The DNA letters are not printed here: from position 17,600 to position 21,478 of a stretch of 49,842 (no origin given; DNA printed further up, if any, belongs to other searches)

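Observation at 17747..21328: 1193-aa fusion of a ParB/Srx-like domain with a RecA/DnaB-like ATPase inside the late operon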

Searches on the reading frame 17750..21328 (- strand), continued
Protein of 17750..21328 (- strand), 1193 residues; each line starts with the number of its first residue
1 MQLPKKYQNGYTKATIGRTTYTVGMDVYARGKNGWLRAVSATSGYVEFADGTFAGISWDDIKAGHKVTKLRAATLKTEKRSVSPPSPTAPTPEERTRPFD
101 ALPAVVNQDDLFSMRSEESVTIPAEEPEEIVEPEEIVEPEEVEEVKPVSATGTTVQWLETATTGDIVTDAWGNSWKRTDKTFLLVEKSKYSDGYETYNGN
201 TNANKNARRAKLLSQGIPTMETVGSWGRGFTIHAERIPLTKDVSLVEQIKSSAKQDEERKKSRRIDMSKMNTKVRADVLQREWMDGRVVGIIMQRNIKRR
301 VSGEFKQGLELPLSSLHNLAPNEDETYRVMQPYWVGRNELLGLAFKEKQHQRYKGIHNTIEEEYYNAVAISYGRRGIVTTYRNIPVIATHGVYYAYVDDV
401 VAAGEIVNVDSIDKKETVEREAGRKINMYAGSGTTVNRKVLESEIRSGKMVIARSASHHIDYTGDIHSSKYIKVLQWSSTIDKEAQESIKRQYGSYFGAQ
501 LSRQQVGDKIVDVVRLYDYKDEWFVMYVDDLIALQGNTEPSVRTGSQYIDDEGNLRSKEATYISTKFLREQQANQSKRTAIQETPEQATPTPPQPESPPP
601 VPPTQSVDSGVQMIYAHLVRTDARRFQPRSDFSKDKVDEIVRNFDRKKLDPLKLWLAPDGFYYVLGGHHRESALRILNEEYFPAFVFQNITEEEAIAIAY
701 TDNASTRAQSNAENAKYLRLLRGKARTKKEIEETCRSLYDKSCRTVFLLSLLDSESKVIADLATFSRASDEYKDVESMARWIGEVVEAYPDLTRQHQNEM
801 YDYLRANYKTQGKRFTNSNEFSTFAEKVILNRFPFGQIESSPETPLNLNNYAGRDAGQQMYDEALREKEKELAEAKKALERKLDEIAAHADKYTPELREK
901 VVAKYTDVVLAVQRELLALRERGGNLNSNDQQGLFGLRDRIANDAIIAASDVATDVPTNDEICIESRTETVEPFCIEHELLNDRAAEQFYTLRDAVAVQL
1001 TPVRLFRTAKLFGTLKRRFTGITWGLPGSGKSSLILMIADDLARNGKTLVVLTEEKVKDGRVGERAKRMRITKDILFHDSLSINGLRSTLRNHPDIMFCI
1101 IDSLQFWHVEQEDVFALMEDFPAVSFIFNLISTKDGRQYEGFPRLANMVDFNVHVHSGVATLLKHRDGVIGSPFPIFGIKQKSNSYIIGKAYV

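Call 37: search_protein_families(library=pfam, proteins=[P0037, P0038, P0041, P0026, P0144, P0146, P0120, P0009, P0099], max_evalue=0.001)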
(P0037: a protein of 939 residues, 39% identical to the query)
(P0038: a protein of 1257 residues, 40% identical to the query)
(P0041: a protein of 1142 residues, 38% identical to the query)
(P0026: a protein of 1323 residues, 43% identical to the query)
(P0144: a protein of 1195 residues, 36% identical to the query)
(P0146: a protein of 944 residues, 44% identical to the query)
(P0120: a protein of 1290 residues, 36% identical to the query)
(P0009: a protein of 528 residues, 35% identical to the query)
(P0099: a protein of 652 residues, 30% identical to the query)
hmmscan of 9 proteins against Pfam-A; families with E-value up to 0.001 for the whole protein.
P0037 (939 aa): 3 families
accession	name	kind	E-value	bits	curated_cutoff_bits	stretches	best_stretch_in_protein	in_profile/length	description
PF18763.7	ddrB-ParB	-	9e-18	65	27.6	1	352-486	3-119/121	ddrB-like ParB superfamily domain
PF13479.12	AAA_24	-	4.9e-06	27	27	1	765-872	3-94/195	AAA domain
PF18796.6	LPD1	-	5.8e-06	26.7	27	1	236-299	7-76/78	Large polyvalent protein-associated domain 1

P0038 (1257 aa): 2 families
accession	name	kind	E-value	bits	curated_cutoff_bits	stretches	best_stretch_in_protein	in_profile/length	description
PF18763.7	ddrB-ParB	-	6.7e-12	46.1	27.6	1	452-793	3-120/121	ddrB-like ParB superfamily domain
PF18796.6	LPD1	-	4.5e-07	30.3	27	1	273-339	5-75/78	Large polyvalent protein-associated domain 1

P0041 (1142 aa): 3 families
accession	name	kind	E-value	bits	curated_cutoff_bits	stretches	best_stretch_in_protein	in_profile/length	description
PF18763.7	ddrB-ParB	-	1.2e-15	58.2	27.6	2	437-517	2-69/121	ddrB-like ParB superfamily domain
PF18796.6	LPD1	-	2e-06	28.2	27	1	298-357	8-72/78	Large polyvalent protein-associated domain 1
PF13479.12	AAA_24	-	0.00013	22.3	27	0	957-1045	3-75/195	AAA domain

P0026 (1323 aa): 6 families
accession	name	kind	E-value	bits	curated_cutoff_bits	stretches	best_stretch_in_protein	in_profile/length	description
PF13872.12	AAA_34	-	1.2e-14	54.3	27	1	419-493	176-253/306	P-loop containing NTP hydrolase pore-1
PF04851.21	ResIII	-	2e-09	38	22.5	0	156-228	6-79/164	Type III restriction enzyme, res subunit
PF00270.35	DEAD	-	5.4e-06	26.7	26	0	412-465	109-161/167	DEAD/DEAH box helicase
PF00271.37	Helicase_C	-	6.7e-05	23.5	23.5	1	608-738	5-110/110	Helicase conserved C-terminal domain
PF00176.29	SNF2-rel_dom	-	0.00046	19.8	24.9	0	157-198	1-43/290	SNF2-related domain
PF18766.7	SWI2_SNF2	-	0.00099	19.2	26.7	0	157-228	1-74/221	SWI2/SNF2 ATPase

P0144 (1195 aa): 1 family
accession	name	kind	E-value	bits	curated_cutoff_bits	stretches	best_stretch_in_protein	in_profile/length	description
PF18763.7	ddrB-ParB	-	2.6e-17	63.5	27.6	1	458-592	4-119/121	ddrB-like ParB superfamily domain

P0146 (944 aa): 4 families
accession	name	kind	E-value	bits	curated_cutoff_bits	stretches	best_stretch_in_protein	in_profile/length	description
PF18763.7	ddrB-ParB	-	2.6e-13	50.6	27.6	1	245-380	3-120/121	ddrB-like ParB superfamily domain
PF13479.12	AAA_24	-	7.1e-05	23.2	27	1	768-861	4-82/195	AAA domain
PF13481.12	AAA_25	-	9.3e-05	22.6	27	1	762-877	28-176/195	AAA domain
PF06745.19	ATPase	-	0.00073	19.4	26.6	0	761-804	14-59/231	KaiC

P0120 (1290 aa): 7 families
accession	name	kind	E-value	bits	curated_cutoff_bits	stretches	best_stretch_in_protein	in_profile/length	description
PF18763.7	ddrB-ParB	-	1.2e-15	58.2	27.6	1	651-783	4-119/121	ddrB-like ParB superfamily domain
PF13479.12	AAA_24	-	1.3e-05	25.5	27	1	1120-1207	3-75/195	AAA domain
PF00005.33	ABC_tran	-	0.0001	23.4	25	0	1116-1170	8-71/137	ABC transporter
PF00004.35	AAA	-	0.00012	23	21.2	1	1122-1223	1-96/131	ATPase family associated with various cellular activities (AAA)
PF01637.24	ATPase_2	-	0.00047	20.5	33.2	0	1118-1197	19-110/225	ATPase domain predominantly from Archaea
PF04851.21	ResIII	-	0.00084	19.7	22.5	0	1119-1244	23-147/164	Type III restriction enzyme, res subunit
PF03796.21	DnaB_C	-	0.00093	19.1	27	0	1107-1212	7-116/255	DnaB-like helicase C terminal domain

P0009 (528 aa): 6 families
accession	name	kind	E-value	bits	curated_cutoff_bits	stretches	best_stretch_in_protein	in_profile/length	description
PF06745.19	ATPase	-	4.3e-07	30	26.6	0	366-413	22-71/231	KaiC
PF13479.12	AAA_24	-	5.6e-06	26.8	27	1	364-454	3-80/195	AAA domain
PF13191.12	AAA_16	-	1.9e-05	25.6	32.6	0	366-460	27-154/167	AAA ATPase domain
PF02195.25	ParB_N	-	2.2e-05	24.9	26.3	1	21-102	12-93/95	ParB N-terminal domain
PF20720.3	nSTAND3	-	4.7e-05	23.6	27.2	1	351-445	5-72/155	Novel STAND NTPase 3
PF16247.11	DUF4904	-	0.00064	20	27.7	0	401-487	6-88/129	Domain of unknown function (DUF4904)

P0099 (652 aa): 1 family
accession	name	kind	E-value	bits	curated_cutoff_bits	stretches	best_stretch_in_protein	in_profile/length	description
PF13479.12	AAA_24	-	7.7e-06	26.3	27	1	468-555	5-76/195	AAA domain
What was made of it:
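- The ATPase is C-terminal to LPD1+ddrB-ParB, to SNF2 helicase and to ParB_N (call 37). Relatives carry ddrB-ParB at the equivalent position (call 37).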

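Call 52: find_encoding_contigs(protein=P0001, flank=10000, max_places=3)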
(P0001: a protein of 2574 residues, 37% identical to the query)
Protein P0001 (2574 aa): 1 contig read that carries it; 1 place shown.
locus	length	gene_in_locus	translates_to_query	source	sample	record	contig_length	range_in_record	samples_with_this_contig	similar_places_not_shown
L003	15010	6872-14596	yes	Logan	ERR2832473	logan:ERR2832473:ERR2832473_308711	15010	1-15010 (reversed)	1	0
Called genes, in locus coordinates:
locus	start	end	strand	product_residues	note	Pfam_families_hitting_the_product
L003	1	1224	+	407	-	?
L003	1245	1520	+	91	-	-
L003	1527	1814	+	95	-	-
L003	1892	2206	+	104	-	-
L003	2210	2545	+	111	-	-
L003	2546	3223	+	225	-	-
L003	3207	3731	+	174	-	-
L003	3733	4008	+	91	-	-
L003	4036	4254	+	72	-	-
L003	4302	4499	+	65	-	-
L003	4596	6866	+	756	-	PF18847:LPD29 (faint)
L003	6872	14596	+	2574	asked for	PF00270:DEAD (faint), PF13872:AAA_34 (faint), PF00271:Helicase_C (faint), PF13871:Helicase_C_4, PF02195:ParB_N (weak), PF06414:Zeta_toxin, PF13671:AAA_33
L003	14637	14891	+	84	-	-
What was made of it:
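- The domain shuffling with toxins, methylases and LPD domains (calls 37, 52) is not typical of replication proteins.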

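Call 53: find_encoding_contigs(protein=P0138, flank=10000, max_places=3)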
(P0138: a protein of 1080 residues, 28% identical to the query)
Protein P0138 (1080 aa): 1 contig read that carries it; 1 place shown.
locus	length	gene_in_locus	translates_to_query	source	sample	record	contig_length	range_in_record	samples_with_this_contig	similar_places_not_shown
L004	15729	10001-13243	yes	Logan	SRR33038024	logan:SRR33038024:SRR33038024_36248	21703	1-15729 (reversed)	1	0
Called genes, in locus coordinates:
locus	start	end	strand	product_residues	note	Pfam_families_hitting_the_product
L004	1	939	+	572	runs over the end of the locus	-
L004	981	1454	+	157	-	-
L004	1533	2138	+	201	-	-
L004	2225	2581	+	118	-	-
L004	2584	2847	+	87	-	-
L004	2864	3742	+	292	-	-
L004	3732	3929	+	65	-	-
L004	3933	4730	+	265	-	-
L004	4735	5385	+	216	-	-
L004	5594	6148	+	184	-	PF05838:Glyco_hydro_108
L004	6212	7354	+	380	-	-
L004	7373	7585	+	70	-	-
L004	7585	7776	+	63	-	-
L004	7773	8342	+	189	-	-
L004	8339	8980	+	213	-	-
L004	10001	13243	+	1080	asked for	PF02195:ParB_N (faint)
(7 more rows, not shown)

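Call 54: find_encoding_contigs(protein=P0037, flank=10000, max_places=3)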
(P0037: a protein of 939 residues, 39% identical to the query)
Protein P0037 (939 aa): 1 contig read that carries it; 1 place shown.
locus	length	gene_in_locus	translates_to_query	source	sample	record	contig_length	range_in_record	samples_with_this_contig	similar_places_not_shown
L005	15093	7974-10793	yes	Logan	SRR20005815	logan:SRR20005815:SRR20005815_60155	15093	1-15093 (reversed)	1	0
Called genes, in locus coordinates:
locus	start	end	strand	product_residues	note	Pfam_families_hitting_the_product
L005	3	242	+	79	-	?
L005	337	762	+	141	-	-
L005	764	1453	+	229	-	-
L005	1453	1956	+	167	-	PF05838:Glyco_hydro_108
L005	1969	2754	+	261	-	-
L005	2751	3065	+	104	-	-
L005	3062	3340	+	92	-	-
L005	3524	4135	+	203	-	PF05257:CHAP (weak)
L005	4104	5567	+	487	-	-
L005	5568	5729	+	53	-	-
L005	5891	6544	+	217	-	-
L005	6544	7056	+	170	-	-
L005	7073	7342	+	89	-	-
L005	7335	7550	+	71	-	PF19668:DUF6171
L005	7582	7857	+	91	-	-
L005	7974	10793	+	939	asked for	PF18796:LPD1 (weak), PF18763:ddrB-ParB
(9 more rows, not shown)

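Call 55: find_encoding_contigs(protein=P0009, flank=10000, max_places=3)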
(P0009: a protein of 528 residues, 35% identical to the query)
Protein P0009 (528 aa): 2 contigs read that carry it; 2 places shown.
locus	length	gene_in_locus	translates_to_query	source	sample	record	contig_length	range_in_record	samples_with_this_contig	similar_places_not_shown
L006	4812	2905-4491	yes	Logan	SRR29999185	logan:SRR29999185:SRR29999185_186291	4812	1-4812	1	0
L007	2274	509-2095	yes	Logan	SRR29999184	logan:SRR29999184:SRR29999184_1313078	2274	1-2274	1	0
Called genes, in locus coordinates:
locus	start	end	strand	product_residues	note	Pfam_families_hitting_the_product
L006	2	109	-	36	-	?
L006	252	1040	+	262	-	-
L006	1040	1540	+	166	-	-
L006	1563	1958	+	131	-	PF16778:Phage_tail_APC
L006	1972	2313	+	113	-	-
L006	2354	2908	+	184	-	-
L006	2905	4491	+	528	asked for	PF02195:ParB_N, PF13479:AAA_24 (faint), PF06745:ATPase (faint)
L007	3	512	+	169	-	?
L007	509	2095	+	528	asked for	PF02195:ParB_N, PF13479:AAA_24 (faint), PF06745:ATPase (faint)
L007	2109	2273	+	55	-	?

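Call 66: find_encoding_contigs(protein=P0002, flank=10000, max_places=2)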
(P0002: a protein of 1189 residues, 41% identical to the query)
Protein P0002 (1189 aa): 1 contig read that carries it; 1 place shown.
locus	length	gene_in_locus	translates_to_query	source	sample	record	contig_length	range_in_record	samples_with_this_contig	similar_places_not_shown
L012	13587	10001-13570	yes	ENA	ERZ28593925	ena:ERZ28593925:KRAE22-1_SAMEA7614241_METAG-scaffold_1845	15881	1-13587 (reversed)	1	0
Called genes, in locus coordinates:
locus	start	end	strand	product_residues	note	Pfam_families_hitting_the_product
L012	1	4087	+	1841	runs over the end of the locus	PF16655:PhoD_N (faint), PF16656:Pur_ac_phosph_N (faint), PF23376:Fn3_VIN3 (faint), PF24489:Ig_J_second (faint), PF25059:FN3_DSCAM-DSCAML_C (faint), PF25788:Ig_Rha78A_N (faint), PF10179:NDNF (faint), PF00041:fn3 (weak), +1 more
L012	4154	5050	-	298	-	-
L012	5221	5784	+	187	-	PF00959:Phage_lysozyme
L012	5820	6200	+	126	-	-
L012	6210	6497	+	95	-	-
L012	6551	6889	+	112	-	-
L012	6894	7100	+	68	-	-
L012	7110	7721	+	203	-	PF01464:SLT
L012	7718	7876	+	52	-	-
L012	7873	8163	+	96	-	-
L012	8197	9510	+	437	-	-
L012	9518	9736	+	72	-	-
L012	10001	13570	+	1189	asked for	PF02195:ParB_N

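Call 67: find_encoding_contigs(protein=P0005, flank=10000, max_places=2)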
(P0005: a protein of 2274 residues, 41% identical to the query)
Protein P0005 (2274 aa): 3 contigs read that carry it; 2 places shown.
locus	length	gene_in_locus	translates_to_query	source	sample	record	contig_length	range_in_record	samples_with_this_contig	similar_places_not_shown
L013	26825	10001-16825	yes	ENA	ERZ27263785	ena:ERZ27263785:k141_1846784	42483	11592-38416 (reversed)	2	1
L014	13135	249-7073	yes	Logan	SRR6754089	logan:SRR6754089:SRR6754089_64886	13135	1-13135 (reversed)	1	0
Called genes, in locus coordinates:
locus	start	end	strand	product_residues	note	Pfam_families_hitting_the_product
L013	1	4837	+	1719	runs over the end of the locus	PF00041:fn3 (faint), PF16656:Pur_ac_phosph_N (faint), PF24489:Ig_J_second (faint), PF25788:Ig_Rha78A_N (faint), PF16655:PhoD_N (faint), PF23376:Fn3_VIN3 (faint), PF25059:FN3_DSCAM-DSCAML_C (faint)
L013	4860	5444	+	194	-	PF00959:Phage_lysozyme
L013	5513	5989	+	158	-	-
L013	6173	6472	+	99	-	-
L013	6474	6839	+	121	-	-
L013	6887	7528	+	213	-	PF01464:SLT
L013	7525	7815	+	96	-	-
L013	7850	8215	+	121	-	-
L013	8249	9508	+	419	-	-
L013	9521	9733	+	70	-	-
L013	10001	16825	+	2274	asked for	PF02195:ParB_N, PF18796:LPD1, PF00176:SNF2-rel_dom (faint)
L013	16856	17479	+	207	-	-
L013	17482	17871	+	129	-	-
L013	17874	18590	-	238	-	-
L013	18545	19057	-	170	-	-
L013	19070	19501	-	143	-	-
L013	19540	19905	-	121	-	-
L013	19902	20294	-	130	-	-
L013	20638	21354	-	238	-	-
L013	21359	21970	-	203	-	-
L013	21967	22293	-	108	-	-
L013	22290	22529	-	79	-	-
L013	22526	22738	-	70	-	-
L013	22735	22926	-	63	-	-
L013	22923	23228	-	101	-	-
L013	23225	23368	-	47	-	-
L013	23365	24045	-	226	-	-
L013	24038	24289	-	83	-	-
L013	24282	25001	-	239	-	PF00142:Fer4_NifH, PF01656:CbiA, PF02374:ArsA_ATPase, PF06564:CBP_BcsQ (weak), PF09140:MipZ, PF10609:ParA, PF13614:AAA_31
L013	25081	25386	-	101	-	-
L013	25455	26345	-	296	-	-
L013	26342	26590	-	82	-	-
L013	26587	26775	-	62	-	-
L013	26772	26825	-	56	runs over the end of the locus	-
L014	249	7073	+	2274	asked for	PF02195:ParB_N, PF18796:LPD1, PF00176:SNF2-rel_dom (faint)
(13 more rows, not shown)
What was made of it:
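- It is fused to, or adjacent to, 1000-2500 aa of helicase, methylase or toxin domains (calls 37, 52, 67), which is awkward for a portal-vertex motor.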

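Call 68: find_encoding_contigs(protein=P0041, flank=10000, max_places=2)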
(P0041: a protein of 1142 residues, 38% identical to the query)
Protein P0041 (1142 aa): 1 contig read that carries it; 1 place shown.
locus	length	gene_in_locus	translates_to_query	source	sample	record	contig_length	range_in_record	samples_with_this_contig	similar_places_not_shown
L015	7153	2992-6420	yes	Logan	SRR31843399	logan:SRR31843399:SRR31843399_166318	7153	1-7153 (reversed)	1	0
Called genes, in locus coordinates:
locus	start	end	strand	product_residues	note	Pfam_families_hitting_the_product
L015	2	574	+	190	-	?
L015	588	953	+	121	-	-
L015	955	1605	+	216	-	-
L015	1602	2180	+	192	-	-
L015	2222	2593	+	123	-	-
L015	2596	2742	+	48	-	-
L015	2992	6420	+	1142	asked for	PF18796:LPD1 (weak), PF18763:ddrB-ParB (weak)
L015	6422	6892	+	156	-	-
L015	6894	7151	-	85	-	?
